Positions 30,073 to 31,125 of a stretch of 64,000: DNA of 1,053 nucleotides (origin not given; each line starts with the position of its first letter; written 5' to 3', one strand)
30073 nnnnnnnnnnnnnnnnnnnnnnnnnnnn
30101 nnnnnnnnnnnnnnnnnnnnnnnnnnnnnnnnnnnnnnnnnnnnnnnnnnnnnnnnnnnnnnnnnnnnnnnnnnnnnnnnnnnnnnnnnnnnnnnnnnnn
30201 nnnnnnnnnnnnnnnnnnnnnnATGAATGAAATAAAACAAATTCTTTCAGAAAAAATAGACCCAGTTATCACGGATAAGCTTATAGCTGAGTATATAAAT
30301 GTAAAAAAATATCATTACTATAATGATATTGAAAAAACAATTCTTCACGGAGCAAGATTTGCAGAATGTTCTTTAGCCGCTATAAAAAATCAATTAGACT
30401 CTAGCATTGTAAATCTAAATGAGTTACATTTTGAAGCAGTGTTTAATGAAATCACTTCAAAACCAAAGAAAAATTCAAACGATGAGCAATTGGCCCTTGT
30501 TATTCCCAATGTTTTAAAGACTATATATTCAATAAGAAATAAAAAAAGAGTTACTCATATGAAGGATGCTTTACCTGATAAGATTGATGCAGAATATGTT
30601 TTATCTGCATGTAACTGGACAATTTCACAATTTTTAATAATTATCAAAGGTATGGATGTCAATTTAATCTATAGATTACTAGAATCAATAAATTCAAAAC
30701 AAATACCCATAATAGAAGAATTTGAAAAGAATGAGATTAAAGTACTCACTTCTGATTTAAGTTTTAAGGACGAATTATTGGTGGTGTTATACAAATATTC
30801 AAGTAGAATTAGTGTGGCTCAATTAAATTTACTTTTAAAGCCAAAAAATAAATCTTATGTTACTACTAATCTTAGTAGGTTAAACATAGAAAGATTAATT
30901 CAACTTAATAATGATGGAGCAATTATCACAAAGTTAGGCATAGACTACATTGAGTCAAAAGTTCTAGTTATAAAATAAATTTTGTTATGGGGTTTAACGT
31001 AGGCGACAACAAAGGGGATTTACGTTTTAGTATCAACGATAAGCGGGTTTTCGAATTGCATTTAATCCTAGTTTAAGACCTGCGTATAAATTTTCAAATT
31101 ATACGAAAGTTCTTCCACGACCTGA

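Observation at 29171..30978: AT-rich three-gene cassette beside the R-M system: two paralogous wHTH proteins plus a HEPN-like/wHTH protein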

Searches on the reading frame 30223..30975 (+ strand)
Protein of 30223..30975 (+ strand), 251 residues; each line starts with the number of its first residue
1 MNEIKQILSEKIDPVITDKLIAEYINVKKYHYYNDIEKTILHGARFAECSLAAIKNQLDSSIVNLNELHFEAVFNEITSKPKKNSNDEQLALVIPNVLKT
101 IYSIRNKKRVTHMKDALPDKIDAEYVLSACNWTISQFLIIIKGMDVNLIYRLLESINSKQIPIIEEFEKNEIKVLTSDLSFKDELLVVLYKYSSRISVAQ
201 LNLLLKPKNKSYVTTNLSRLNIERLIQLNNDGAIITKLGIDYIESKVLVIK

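Call 3: search_protein_families(library=pfam, proteins=[window:30223-30975:+], max_evalue=1)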
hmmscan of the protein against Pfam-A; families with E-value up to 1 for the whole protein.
window:30223-30975:+ (251 aa): 1 family
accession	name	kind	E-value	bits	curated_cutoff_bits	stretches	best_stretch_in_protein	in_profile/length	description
PF20277.3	CTD11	-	0.2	12.6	27.7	1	8-89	39-121/138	C-terminal domain 11 of the ABC-three component (ABC-3C) systems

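Call 4: search_protein_families(library=padloc, proteins=[window:30223-30975:+], max_evalue=1)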
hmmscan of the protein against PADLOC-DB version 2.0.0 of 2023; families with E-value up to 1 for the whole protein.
window:30223-30975:+ (251 aa): 0 families

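Call 5: search_protein_families(library=ncbifam, proteins=[window:30223-30975:+], max_evalue=1)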
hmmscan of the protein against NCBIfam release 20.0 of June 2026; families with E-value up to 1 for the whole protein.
window:30223-30975:+ (251 aa): 1 family
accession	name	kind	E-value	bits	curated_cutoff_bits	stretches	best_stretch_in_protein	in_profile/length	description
NF010123.0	PRK13600.1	equivalog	0.024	15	104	1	136-164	31-59/84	putative ribosomal protein L7Ae-like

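Call 8: find_homologous_proteins(query=window:30223-30975:+, max_evalue=0.01)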
Query window:30223-30975:+ (251 aa): 4 proteins with E <= 0.01 among 598 candidates.
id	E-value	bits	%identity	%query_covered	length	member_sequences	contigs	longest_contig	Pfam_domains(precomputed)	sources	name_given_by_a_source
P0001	9.3e-152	521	100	100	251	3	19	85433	-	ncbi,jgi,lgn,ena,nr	ncbi:hypothetical protein J4234_02710 [Candidatus Woesearchaeota archaeon]|nr:hypothetical protein [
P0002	1.3e-58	216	48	95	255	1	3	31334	-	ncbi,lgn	-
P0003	7.1e-33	132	35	96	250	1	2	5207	-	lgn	-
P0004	5.6e-9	54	27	85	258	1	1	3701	-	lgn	-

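Call 10: find_encoding_contigs(protein=P0002, flank=8000, max_places=4)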
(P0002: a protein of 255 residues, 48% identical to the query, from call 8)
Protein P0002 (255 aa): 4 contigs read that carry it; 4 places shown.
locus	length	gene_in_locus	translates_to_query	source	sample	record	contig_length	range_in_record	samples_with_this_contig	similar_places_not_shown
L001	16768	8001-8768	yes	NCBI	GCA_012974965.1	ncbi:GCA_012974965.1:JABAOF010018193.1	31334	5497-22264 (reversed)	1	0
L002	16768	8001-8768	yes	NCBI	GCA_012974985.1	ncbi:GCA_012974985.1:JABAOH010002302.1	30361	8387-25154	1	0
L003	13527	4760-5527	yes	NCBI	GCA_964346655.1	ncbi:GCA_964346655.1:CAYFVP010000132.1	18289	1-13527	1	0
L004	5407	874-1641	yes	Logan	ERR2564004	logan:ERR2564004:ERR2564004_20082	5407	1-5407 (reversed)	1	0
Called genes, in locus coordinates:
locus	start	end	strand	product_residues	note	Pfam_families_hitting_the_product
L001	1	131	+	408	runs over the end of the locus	PF00144:Beta-lactamase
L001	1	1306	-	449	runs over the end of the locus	-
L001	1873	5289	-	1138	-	PF04389:Peptidase_M28, PF00801:PKD, PF18911:PKD_4, PF00801:PKD, PF18911:PKD_4, PF13229:Beta_helix (weak), PF05048:NosD, PF13229:Beta_helix (weak), +1 more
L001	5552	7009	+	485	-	PF13570:Beta-prop_ACSF4, PF13360:PQQ_2, PF25292:Beta-prop_CGLA (faint), PF13570:Beta-prop_ACSF4, PF13360:PQQ_2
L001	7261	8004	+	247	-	-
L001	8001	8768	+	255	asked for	-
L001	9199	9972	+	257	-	-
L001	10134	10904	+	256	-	-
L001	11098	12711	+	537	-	PF00239:Resolvase, PF07508:Recombinase, PF13408:Zn_ribbon_recom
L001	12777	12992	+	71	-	PF00125:Histone, PF00808:CBFD_NFYB_HMF, PF15511:CENP-T_C, PF02291:TFIID-31kDa (weak), PF15630:CENP-S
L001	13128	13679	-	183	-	-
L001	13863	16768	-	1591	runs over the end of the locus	PF04389:Peptidase_M28, PF00754:F5_F8_type_C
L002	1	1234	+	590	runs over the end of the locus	PF13360:PQQ_2, PF13570:Beta-prop_ACSF4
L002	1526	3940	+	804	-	PF10102:DUF2341 (weak), PF13385:Laminin_G_3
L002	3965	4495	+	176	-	-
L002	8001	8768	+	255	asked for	-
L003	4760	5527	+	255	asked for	-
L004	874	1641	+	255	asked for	-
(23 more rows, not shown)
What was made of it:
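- A serine recombinase lies nearby in L001 (call 10).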

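Call 11: find_encoding_contigs(protein=P0003, flank=8000, max_places=4)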
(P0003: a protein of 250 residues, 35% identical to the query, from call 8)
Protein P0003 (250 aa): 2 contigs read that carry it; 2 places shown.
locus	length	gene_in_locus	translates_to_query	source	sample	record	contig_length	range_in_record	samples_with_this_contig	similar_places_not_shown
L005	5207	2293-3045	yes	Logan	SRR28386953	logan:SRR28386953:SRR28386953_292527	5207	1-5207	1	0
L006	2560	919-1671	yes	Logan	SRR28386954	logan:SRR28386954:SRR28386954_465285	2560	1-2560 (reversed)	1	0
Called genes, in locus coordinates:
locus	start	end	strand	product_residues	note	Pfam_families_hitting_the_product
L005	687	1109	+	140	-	-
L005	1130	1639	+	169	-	-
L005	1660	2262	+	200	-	-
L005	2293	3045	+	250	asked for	-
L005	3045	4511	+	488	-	PF01935:DUF87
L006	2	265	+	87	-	?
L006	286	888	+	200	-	-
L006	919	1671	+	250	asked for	-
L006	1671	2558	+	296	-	?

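Call 12: find_encoding_contigs(protein=P0004, flank=8000, max_places=4)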
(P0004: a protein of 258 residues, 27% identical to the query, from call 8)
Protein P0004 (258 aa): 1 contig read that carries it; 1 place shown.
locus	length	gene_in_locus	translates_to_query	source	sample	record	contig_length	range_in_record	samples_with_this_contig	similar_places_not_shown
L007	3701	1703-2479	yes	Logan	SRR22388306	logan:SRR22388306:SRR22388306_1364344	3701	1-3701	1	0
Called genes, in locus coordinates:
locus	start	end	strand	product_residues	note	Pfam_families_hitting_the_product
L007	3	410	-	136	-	?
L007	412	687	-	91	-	-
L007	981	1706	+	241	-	-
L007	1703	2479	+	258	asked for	-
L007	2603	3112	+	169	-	PF00293:NUDIX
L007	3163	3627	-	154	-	PF04307:YdjM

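Call 26: search_solved_structures(query=A1, max_evalue=10, show_alignments=2)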
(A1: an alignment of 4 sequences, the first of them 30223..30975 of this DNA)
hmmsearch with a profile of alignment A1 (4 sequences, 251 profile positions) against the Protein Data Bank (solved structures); distinct sequences matched with E-value up to 10: 17.
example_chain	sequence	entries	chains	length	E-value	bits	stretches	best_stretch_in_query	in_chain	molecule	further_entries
6wvs_A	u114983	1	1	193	0.085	15.6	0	138-216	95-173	DeNovoTIM15 hyperstable de novo TIM barrel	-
9oaa_B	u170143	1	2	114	0.1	15.3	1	23-92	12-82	Protein S100-A9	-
7ui5_A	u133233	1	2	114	0.23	14.2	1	23-92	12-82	Protein S100-A9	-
8sjb_C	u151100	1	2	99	0.24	14.2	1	23-92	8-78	Protein S100-A9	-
5fb2_A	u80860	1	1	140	0.28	13.9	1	187-245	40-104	MarR family regulatory protein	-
8sjc_C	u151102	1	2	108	0.31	13.8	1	23-92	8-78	Protein S100-A9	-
1irj_A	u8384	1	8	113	0.31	13.8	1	23-92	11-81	Migration Inhibitory Factor-Related Protein 14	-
4ggf_C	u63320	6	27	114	0.32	13.7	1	23-92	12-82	Protein S100-A9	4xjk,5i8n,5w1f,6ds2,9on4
4l9t_A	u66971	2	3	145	0.33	13.7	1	186-245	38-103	MepR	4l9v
1xk4_C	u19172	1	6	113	0.33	13.7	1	23-92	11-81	Calgranulin B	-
4l9j_A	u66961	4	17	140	0.35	13.6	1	187-245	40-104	MepR | MarR family regulatory protein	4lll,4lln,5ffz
3eco_A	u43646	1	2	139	0.35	13.6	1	187-245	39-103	MepR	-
5ffx_A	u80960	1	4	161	0.36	13.6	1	185-245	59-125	MarR family regulatory protein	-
7quv_B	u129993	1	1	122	0.37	13.5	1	23-92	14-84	Protein S100-A9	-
4ld5_A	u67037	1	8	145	0.38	13.5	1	187-245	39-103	MepR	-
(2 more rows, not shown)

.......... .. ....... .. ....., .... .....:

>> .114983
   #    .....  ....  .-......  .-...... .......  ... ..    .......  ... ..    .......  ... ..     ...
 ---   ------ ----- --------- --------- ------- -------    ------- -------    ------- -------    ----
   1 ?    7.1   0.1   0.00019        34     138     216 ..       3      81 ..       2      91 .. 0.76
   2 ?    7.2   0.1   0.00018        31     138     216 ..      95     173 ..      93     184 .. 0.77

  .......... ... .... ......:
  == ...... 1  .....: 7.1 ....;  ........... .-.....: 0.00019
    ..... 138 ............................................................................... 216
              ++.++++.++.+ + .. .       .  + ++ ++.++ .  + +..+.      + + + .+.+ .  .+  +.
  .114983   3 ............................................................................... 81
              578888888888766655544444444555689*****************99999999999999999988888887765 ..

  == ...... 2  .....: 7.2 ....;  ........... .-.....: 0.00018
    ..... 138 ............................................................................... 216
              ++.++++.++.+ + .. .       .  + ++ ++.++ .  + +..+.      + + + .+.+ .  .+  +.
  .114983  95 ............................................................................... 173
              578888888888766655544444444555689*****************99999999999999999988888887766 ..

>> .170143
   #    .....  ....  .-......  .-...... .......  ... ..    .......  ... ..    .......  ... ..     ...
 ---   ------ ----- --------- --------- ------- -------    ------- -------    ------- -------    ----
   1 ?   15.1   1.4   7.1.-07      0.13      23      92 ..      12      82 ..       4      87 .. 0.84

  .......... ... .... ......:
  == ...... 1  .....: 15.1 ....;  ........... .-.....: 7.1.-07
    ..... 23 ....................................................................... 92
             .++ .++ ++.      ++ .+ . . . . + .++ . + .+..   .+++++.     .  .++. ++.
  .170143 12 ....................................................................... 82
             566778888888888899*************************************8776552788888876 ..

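Call 34: predict_structure(alignment_id=A1)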
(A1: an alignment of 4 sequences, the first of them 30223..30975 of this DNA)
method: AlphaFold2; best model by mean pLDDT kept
length: 251 residues; sequences in the alignment: 4
mean_pLDDT: 77.0   pTM: 0.60
mean pLDDT of the five models: 77.0, 76.9, 72.9, 70.3, 43.9
residues with pLDDT >= 90: 38; 70-90: 152; 50-70: 42; < 50: 19
segments of 3 or more residues with pLDDT < 50: 111-115, 155-162, 248-251
pLDDT, mean of each block of 10 residues (from residue 1): 76 86 84 78 92 84 80 87 73 84 73 52 82 81 63 50 51 60 85 84 85 92 93 88 65 33
secondary structure, 60 per line:
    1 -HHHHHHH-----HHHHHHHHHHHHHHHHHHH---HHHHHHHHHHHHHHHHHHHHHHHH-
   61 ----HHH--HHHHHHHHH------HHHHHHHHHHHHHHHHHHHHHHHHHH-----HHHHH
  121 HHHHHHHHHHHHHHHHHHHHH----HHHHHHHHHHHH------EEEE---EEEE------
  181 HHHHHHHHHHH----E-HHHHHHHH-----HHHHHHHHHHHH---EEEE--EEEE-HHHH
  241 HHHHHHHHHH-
elements in order: H2-8 H14-32 H36-59 H70-78 H85-110 H116-141 H146-157 E164-167 E171-174 H181-191 H198-205 H211-222 E226-229 E232-235 H237-250
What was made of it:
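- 30223..30702 (+): Gene C, N-terminal HEPN-like domain (aa 1-160). Helices are 14-32, 36-59, an insert at 70-78, 85-110, 116-141 and 146-157. AF2 model, pLDDT 77: call 34.
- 30703..30978 (+): Gene C, C-terminal part. A conserved beta-hairpin (IPIIEEF...VL, aa 162-175) is followed by a winged helix (aa 181-250), then the stop codon. AF2 model: call 34.
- On HEPN superfamily: E48 lies in helix 36-59 of the model (call 34).
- On AbiJ / Pfam Abi_C: The domain order is the reverse of AbiJ (call 34).
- It places E48 (Ex3R in the consensus) in helix 2, with an insert between helices 2 and 3 (call 34).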

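Call 36: search_protein_representatives(alignment_id=A1)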
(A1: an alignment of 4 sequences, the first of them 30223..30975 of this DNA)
Query: 4 sequences, 251 profile positions. Proteins with E-value up to 0.001 (for the whole library): 1222; up to 1e-10: 838; up to 1e-30: 312. The best 150 are listed.
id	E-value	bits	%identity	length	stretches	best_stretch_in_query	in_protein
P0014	5.8e-82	291.4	-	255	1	7-247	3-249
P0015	7.5e-79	281.2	-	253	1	6-245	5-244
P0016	5.5e-78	278.4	-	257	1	9-245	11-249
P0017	7.7e-71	255.0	-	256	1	1-251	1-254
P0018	2.6e-68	246.7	-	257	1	5-250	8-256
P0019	6.2e-68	245.4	-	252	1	6-248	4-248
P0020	6.2e-67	242.2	-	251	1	4-247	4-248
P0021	1.4e-65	237.8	-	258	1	8-248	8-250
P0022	1.7e-64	234.2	-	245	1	11-247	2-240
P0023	6.9e-64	232.2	-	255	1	9-247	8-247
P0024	2.7e-63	230.2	-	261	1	6-249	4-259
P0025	2.1e-62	227.3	-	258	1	4-249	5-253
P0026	1.1e-61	225.0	-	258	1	8-248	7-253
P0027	2.5e-60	220.5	-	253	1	7-247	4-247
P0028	3.0e-59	217.0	-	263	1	7-249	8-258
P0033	1.7e-57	211.2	-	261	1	8-246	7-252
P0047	7.7e-53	196.0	-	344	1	12-245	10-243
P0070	9.4e-49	182.6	-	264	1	8-249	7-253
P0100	1.4e-45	172.2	-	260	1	11-248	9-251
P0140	1.8e-42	162.0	-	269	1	9-246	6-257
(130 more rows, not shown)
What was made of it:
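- Tried and rejected: The exhaustive profile search overturned this with 1222 clusters (call 36).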

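Call 38: fold_search(model_id=the predicted structure, library=pdb)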
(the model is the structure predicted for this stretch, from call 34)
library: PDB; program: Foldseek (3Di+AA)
matches with E <= 10: 725; with E <= 0.001: 0
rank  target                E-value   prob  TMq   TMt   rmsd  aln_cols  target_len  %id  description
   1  1bja_A                1.3e-01  1.00  0.25  0.62   2.4        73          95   23  ACTIVATION DOMAIN OF THE PHAGE T4 TRANSCRIPTION FACTOR MOTA (released 1998-11-04)
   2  6tug_H                2.4e-01  0.93  0.32  0.21   8.6       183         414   13  Enterococcus italicus Csm6 bound to cyclic hexa-2'-fluoro-hexa-dAMP (released 2020-02-26)
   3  3o10_C                3.0e-01  0.98  0.35  0.60   5.8       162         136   10  Crystal structure of the HEPN domain from human sacsin (released 2011-03-30)
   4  8efv_D                3.0e-01  0.77  0.24  0.20  16.4       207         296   11  Structure of single homo-hexameric Holliday junction ATP-dependent DNA helicase RuvB motor (released 2023-05-10)
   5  6e42_A                3.3e-01  0.28  0.17  0.14  17.1       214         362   10  CRYSTAL STRUCTURE OF HUMAN INDOLEAMINE 2,3-DIOXYGENASE 1 (IDO1) in complex with ferric heme and 4-Chlorophenyl imidazo (released 2018-11-14)
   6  6tug_B                3.8e-01  0.92  0.34  0.22   6.9       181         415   13  Enterococcus italicus Csm6 bound to cyclic hexa-2'-fluoro-hexa-dAMP (released 2020-02-26)
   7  5yjc_B                3.8e-01  0.89  0.34  0.35   9.1       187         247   14  Structural insights into the CRISPR-Cas-associated ribonuclease activity of Staphylococcus epidermidis Csm6 (released 2018-10-17)
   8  4v7f_o                4.0e-01  0.66  0.27  0.21  10.6       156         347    7  Arx1 pre-60S particle. (released 2014-07-09)
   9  3eco_B                4.2e-01  0.99  0.26  0.49   9.3       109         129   17  Crystal structure of MepR, a transcription regulator of the Staphylococcus aureus multidrug efflux pump MepA (released 2009-02-10)
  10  1ufb_A                4.2e-01  0.95  0.34  0.58   5.8       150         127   11  Crystal structure of TT1696 from Thermus thermophilus HB8 (released 2003-11-28)
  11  8efv_B                4.2e-01  0.72  0.24  0.19  15.6       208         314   12  Structure of single homo-hexameric Holliday junction ATP-dependent DNA helicase RuvB motor (released 2023-05-10)
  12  8qbl_G                4.4e-01  1.00  0.23  0.44   3.3        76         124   30  Retron-Eco1 filament with inactive effector (E106A, 2 segments) (released 2024-06-05)
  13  8r3g_A                4.4e-01  1.00  0.27  0.20  10.5       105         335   11  Central glycolytic genes regulator (CggR) bound to DNA operator (released 2024-06-19)
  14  8tn1_A                4.4e-01  0.57  0.24  0.38  11.3       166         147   14  De novo designed protein binds poly ADP ribose polymerase inhibitors (PARPi) - apo (released 2024-04-24)
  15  6e43_C                4.4e-01  0.35  0.21  0.15  16.9       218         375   10  Crystal structure of human indoleamine 2,3-dioxygenase 1 (IDO1) in complex with a BMS-978587 analog (released 2018-11-14)
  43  6tug_F                6.5e-01  0.84  0.35  0.23   6.9       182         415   14  Enterococcus italicus Csm6 bound to cyclic hexa-2'-fluoro-hexa-dAMP (released 2020-02-26)
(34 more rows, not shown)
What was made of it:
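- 30223..30702 (+): Foldseek recurrently finds HEPN proteins (sacsin, TT1696, Csm6, HEPN-MNT) at probability 0.85-0.98, but E is 0.24-0.6: call 38.
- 30703..30978 (+): Foldseek wHTH hits at probability 1.0: call 38.
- Closest known: Csx1/Csm6 CRISPR ancillary RNases. Same: Csm6 structures are among the top Foldseek matches (6tug and 5yjc, probability about 0.9, call 38).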

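Call 39: search_protein_families(library=pfam, alignment_id=A3, max_evalue=0.1)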
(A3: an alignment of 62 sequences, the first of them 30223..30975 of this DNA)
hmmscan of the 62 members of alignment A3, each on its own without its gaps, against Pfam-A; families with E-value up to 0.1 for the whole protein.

A. member 1, window:30223-30975:+ (251 aa): 0 families

B. families by the number of members that match (of 62 scanned): 41 families (the first 25 are shown)
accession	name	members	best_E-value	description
PF14947.12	HTH_45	4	0.011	Winged helix-turn-helix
PF25213.1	HVO_A0261_N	3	9.6e-05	HVO_A0261 N-terminal domain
PF21715.3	CggR_N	3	0.0033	CggR N-terminal DNA binding domain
PF22979.2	HTH_69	3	0.0072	Winged helix-turn-helix domain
PF14355.11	Abi_C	3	0.014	Abortive infection C-terminus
PF08461.16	HTH_12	3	0.039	Ribonuclease R winged-helix domain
PF09821.14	AAA_assoc_C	2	0.00091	C-terminal AAA-associated domain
PF01047.28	MarR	2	0.01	MarR family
PF01090.25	Ribosomal_S19e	2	0.018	Ribosomal protein S19e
PF13463.12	HTH_27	2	0.038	Winged helix DNA-binding domain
PF13545.12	HTH_Crp_2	2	0.059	Crp-like helix-turn-helix domain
PF11605.14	Vps36_ESCRT-II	1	0.00021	Vacuolar protein sorting protein 36 Vps36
PF03965.22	Penicillinase_R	1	0.0026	Penicillinase repressor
PF18954.5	DUF5697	1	0.0033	Family of unknown function (DUF5697)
PF01638.23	HxlR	1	0.0056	HxlR-like helix-turn-helix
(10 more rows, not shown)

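Call 40: search_solved_structures(query=A3, max_evalue=10, show_alignments=3)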
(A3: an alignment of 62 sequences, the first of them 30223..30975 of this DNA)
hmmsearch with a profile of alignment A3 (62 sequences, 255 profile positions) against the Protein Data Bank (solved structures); distinct sequences matched with E-value up to 10: 22.
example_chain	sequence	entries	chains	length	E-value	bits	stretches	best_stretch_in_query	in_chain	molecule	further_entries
5ffx_A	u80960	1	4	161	0.00047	22.6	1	183-247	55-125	MarR family regulatory protein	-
2x4h_A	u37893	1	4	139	0.0036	19.8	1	191-252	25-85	HYPOTHETICAL PROTEIN SSO2273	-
3hrs_A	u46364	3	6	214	0.0071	18.8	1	190-252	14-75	Metalloregulator ScaR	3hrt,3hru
5xyi_T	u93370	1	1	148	0.018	17.4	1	188-246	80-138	Ribosomal protein S19e, putative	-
1on2_A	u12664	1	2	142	0.16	14.3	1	195-243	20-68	Transcriptional regulator mntR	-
1on1_A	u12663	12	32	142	0.18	14.2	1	195-243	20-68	Transcriptional regulator mntR | HTH-type transcriptional regulator MntR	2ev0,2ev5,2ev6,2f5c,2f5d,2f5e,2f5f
3r60_A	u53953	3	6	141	0.18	14.2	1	196-243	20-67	Transcriptional regulator mntR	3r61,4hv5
4hv6_A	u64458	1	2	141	0.19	14.1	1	196-243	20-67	Transcriptional regulator MntR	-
6kta_A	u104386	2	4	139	0.19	14.1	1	194-243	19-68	HTH-type transcriptional regulator MntR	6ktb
4hx4_A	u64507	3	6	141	0.2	14.1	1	196-243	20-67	TRANSCRIPTIONAL REGULATOR MNTR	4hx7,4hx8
7bqr_A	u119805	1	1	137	0.25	13.7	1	11-86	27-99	Mussoc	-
3bpv_A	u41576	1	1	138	0.37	13.2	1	184-233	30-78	Transcriptional regulator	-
3bpx_A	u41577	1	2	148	0.44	12.9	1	184-233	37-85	Transcriptional regulator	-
6wvk_H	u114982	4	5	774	0.8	12.1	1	173-241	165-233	DNA helicase IV | DNA helicase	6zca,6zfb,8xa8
22oz_A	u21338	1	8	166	0.87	11.9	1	184-232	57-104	Transcriptional regulator marR family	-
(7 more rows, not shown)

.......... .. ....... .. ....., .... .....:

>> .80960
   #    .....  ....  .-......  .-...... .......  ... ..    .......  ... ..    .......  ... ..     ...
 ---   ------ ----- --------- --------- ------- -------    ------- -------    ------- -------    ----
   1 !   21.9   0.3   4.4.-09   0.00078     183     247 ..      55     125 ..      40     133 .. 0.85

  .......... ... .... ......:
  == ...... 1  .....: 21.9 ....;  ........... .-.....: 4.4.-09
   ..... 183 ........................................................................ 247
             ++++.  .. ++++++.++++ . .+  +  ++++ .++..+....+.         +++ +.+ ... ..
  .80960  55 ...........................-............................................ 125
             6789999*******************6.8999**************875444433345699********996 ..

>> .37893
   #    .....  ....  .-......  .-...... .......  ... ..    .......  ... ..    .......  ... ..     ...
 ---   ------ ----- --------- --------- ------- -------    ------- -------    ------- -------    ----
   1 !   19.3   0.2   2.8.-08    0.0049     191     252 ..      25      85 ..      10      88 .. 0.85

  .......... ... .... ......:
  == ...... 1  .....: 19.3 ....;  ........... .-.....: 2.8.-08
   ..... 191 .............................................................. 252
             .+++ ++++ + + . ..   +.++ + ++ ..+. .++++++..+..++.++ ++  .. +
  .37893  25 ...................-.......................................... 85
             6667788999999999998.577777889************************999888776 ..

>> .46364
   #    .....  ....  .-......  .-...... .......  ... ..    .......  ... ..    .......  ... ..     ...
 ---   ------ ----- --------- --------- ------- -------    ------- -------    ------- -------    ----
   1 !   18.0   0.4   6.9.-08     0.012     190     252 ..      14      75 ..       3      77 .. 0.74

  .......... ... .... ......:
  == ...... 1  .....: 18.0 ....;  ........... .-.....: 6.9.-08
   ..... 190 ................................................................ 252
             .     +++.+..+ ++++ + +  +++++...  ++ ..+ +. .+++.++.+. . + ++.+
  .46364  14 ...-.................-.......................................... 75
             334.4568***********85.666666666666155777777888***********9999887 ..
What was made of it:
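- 30703..30978 (+): The family profile matches the MarR wHTH in the PDB at E 4.7e-4: call 40.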
